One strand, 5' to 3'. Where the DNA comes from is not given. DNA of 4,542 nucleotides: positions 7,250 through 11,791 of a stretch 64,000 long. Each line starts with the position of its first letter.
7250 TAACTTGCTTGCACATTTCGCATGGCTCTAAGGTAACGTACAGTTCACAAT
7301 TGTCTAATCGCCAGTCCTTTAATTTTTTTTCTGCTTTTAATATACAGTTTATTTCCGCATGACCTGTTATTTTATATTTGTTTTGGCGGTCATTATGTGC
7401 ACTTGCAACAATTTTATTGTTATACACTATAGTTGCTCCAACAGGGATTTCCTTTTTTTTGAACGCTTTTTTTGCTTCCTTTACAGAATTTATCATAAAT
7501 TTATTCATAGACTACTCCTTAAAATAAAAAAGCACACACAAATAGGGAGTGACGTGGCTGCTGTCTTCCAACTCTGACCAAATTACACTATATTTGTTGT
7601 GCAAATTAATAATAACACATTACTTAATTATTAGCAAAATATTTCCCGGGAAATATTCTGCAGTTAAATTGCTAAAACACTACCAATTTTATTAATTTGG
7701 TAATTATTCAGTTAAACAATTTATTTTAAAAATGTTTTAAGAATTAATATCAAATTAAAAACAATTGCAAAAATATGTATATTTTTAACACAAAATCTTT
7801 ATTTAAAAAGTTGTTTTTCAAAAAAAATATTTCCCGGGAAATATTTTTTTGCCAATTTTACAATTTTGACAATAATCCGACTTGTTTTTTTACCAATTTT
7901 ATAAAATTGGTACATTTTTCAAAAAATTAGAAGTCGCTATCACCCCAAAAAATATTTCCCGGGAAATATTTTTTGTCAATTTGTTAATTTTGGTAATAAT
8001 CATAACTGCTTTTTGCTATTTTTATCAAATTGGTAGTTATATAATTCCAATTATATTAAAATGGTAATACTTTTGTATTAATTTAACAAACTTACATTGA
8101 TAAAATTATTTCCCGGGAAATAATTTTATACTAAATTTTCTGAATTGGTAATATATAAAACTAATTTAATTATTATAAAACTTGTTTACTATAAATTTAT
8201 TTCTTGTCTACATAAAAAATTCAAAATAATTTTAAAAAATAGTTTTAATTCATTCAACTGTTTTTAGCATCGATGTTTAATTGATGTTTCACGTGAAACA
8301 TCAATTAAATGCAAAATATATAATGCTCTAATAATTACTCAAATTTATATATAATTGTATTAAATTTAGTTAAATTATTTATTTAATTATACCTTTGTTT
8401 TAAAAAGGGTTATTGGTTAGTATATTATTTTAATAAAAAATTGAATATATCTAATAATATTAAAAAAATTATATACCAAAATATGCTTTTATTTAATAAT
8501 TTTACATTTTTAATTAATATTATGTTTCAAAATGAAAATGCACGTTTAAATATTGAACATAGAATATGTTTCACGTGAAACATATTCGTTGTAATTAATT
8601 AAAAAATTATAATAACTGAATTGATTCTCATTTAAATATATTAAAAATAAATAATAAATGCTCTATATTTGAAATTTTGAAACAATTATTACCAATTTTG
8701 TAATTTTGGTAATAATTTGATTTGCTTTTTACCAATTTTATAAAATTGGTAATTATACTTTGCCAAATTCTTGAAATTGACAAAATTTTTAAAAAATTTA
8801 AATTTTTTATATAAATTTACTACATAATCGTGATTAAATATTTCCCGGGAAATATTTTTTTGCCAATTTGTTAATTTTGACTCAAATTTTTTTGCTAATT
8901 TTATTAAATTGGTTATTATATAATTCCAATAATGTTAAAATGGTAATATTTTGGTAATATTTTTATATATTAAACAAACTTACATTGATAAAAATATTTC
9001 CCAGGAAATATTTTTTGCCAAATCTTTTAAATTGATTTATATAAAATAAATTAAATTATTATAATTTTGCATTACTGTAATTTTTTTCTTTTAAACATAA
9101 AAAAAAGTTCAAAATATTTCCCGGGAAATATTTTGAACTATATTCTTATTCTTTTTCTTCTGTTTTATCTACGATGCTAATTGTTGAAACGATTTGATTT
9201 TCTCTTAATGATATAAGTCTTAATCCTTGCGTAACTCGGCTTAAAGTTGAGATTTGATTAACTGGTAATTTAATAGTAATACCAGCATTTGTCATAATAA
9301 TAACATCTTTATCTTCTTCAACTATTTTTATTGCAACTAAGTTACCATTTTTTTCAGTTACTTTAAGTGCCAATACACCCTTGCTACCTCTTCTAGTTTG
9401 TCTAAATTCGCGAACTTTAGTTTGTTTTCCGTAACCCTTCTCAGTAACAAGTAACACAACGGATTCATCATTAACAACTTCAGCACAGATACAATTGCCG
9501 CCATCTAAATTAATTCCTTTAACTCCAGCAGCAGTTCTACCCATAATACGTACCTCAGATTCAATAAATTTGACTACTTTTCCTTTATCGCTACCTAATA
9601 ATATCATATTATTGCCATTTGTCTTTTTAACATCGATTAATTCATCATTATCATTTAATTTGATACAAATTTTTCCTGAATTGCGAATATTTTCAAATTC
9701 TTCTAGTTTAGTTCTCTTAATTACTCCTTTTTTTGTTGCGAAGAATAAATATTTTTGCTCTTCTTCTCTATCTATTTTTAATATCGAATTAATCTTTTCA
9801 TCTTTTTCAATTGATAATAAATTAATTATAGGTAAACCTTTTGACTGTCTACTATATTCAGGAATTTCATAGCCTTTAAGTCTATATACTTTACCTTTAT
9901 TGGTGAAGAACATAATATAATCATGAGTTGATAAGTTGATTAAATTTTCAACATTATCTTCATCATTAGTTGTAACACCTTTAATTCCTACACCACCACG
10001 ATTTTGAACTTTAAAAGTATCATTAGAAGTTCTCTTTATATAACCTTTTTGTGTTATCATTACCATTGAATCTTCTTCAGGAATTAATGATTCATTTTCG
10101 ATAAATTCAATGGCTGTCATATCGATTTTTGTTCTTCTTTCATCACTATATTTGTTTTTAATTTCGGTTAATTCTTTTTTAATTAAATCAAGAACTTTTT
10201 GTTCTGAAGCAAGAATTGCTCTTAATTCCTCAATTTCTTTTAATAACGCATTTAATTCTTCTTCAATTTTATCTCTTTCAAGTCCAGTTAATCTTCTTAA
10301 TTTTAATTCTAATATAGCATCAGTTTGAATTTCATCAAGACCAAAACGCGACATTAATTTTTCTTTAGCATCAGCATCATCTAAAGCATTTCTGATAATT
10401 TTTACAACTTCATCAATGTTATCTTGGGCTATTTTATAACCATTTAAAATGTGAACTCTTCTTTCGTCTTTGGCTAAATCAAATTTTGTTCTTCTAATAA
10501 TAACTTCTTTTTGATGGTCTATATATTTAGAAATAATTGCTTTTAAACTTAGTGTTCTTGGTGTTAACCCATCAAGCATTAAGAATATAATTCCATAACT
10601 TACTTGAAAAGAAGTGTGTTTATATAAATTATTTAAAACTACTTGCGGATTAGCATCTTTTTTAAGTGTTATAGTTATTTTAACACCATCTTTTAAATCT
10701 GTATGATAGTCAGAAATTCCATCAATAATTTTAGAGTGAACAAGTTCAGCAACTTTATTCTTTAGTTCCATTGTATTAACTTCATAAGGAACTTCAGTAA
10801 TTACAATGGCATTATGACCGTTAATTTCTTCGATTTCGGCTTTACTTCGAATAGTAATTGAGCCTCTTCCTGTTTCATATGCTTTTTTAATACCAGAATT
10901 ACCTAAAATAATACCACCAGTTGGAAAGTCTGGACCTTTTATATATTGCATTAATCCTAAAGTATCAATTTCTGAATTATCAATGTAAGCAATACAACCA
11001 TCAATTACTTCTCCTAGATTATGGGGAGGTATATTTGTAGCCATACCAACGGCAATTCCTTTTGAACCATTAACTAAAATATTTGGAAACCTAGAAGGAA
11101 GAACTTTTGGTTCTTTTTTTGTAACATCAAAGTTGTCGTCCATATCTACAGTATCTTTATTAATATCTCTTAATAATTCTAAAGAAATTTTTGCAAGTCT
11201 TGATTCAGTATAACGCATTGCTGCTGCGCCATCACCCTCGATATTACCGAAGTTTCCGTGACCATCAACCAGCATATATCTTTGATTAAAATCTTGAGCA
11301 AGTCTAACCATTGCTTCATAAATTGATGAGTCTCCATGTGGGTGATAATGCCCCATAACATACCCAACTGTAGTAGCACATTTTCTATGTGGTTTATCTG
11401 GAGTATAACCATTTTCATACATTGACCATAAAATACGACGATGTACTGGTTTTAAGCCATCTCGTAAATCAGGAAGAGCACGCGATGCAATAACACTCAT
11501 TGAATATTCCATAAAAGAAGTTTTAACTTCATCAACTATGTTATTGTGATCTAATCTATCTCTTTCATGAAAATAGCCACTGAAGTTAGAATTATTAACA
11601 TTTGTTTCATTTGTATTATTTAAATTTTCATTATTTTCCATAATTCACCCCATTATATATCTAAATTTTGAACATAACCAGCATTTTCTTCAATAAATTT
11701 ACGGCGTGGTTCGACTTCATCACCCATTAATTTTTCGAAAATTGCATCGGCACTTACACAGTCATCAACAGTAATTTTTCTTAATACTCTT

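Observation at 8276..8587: Twin perfect parS centromere sites in non-coding DNA at the centre of the island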

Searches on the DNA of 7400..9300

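Call 71: search_rna_families(source=window, start=7400, end=9300, threshold=evalue, max_evalue=1)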
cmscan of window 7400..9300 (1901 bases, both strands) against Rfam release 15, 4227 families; matches with E-value up to 1: 7.
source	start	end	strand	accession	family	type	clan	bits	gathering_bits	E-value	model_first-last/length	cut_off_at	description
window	7518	7613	-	RF00169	Bacteria_small_SRP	Gene;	CL00003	49.8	40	2.3e-09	1-97/97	no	Bacterial small signal recognition particle RNA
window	8275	8310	-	RF04145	MIR8706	Gene; miRNA;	-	26.4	95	0.025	1-101/101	no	MIR8706 microRNA precursor family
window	7945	7976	+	RF03729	mir-2363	Gene; miRNA;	-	23.7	90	0.21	1-72/72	no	mir-2363 microRNA precursor family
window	9093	9153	-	RF04134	MIR7504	Gene; miRNA;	-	23.5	83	0.38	1-124/124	no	MIR7504 microRNA precursor family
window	7823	7973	-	RF04228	MIR6140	Gene; miRNA;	-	22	140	0.43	1-165/165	no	MIR6140 microRNA precursor family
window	8275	8313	+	RF03315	mir-723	Gene; miRNA;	-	21.7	63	0.46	1-60/60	no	mir-723 microRNA precursor family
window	9108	9137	-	RF00743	mir-308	Gene; miRNA;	-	19.7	60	0.6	1-63/63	no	mir-308 microRNA precursor family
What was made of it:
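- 7614..9145 (.): The 1.53-kb AT-rich non-coding gap between the SRP RNA and the gyrA stop that houses all the motifs. Only hairpin-type chance matches to Rfam apart from the SRP RNA (call 71).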

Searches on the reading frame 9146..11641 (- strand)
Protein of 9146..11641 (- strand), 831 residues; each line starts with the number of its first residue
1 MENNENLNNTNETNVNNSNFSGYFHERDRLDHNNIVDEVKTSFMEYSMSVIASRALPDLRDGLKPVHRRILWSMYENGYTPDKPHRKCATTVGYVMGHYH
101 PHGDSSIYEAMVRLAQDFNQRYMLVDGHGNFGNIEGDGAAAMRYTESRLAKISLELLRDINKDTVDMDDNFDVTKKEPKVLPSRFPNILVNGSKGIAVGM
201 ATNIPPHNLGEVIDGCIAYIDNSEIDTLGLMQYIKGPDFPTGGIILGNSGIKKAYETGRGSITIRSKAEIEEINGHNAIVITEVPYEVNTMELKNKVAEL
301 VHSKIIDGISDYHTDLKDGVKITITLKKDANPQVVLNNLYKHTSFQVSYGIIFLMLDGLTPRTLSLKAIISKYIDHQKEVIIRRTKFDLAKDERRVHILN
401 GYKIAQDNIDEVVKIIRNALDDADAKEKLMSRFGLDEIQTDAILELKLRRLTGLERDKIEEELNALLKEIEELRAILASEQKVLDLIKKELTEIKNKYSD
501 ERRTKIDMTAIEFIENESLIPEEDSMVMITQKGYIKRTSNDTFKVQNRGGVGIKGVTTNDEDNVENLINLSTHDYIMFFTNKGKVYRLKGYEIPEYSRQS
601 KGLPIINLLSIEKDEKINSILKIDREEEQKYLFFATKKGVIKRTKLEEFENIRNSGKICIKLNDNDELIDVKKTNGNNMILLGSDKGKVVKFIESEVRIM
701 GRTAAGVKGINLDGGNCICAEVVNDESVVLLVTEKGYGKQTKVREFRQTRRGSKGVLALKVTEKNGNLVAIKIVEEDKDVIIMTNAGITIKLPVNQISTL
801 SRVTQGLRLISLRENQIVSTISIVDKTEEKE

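Call 10: search_protein_families(library=pfam, proteins=[window:9146-11641:-])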
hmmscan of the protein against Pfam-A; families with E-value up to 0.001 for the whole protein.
window:9146-11641:- (831 aa): 2 families
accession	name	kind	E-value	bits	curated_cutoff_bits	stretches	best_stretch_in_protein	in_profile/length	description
PF00521.26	DNA_topoisoIV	-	1.7e-162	541.7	31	1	54-491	1-431/432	DNA gyrase/topoisomerase IV, subunit A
PF03989.18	DNA_gyraseA_C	-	6.2e-70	230.9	27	6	574-623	1-47/48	DNA gyrase C-terminal domain, beta-propeller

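Call 16: find_encoding_contigs(protein=window:9146-11641:-, flank=10000, max_places=6)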
Protein window:9146-11641:- (831 aa): 1 contig read that carries it; 1 place shown.
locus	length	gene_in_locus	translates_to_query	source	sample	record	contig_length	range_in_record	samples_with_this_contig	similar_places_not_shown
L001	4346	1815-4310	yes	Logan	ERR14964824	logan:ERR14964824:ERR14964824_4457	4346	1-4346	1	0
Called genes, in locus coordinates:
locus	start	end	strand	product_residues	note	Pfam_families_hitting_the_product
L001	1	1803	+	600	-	?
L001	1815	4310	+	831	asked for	PF00521:DNA_topoisoIV, PF03989:DNA_gyraseA_C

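Call 18: find_related_loci(query=window:9146-11641:-, collection=genome_contigs, flank=10000)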
Query window:9146-11641:- (831 aa) in genome_contigs; peptide patterns used: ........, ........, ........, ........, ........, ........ (x = any residue, [..] = any of these).
600 stretches matched a pattern (row limit reached: there are more); 576 encode a relative of the query (tblastn E <= 1e-3); the best 80 are kept; 80 distinct loci.
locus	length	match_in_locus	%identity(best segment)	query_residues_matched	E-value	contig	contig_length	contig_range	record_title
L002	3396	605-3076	76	5-826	0e+0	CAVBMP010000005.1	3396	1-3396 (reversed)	Bacteroides helcogenes isolate SRR8978225_cleanbin_000006 genome assembly, contig: Spades_SRR8978225_contig_2409, whole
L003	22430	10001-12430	77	19-826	0e+0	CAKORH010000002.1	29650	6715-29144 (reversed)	MAG: uncultured Bacilli bacterium isolate REFINED_METABAT215_TOP10_CONTIGS_1500_ASSEMBLY_K77_MERGED__Hadza_MoBio_hadza-A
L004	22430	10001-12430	77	19-826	0e+0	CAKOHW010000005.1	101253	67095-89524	MAG: uncultured Bacilli bacterium isolate REFINED_METABAT215_TOP10_CONTIGS_1500_ASSEMBLY_K77_MERGED__Hadza_MoBio_hadza-A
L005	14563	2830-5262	76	16-826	0e+0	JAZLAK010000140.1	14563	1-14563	MAG: Bacilli bacterium isolate T1900045077_TC20190071.MAGScoT_cleanbin_000007 SGB_4643_k141_3948986, whole genome shotgu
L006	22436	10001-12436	75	15-826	0e+0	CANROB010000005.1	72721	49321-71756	MAG: uncultured Bacilli bacterium isolate Lapin-020__bin65 genome assembly, contig: Lapin-020__NODE_310_length_72721_cov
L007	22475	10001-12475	75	1-824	0e+0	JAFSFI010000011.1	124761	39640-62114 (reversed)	MAG: Bacilli bacterium isolate RGIG3091 Goat_Rectum-5__c534233, whole genome shotgun sequence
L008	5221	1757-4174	78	25-830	0e+0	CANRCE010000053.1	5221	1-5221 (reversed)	MAG: uncultured Bacilli bacterium isolate Lapin-027__bin90 genome assembly, contig: Lapin-027__NODE_17954_length_5221_co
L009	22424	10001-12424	75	17-824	0e+0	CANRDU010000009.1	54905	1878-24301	MAG: uncultured Bacilli bacterium isolate Lapin-026__bin120 genome assembly, contig: Lapin-026__NODE_597_length_54905_co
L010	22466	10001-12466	74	12-831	0e+0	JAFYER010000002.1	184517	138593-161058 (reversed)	MAG: Bacilli bacterium isolate RGIG7022 Sheep_Rumen.Co__c733192, whole genome shotgun sequence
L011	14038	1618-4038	77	25-831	0e+0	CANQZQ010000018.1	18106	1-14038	MAG: uncultured Bacilli bacterium isolate Lapin-017__bin6 genome assembly, contig: Lapin-017__NODE_1754_length_18106_cov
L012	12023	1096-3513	77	25-830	0e+0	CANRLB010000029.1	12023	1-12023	MAG: uncultured Bacilli bacterium isolate Lapin-011__bin94 genome assembly, contig: Lapin-011__NODE_5799_length_12023_co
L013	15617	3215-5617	78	25-825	0e+0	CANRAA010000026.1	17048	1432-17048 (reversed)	MAG: uncultured Bacilli bacterium isolate Lapin-017__bin11 genome assembly, contig: Lapin-017__NODE_1980_length_17048_co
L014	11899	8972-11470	74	4-829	0e+0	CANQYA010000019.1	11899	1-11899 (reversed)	MAG: uncultured Bacilli bacterium isolate Lapin-016__bin38 genome assembly, contig: Lapin-016__NODE_4902_length_11899_co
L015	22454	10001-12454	75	14-830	0e+0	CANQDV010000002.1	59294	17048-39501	MAG: uncultured Bacilli bacterium isolate Lapin-005__bin8 genome assembly, contig: Lapin-005__NODE_599_length_59294_cov_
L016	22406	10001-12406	78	25-826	0e+0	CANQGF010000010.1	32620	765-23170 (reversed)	MAG: uncultured Bacilli bacterium isolate Lapin-007__bin28 genome assembly, contig: Lapin-007__NODE_396_length_32620_cov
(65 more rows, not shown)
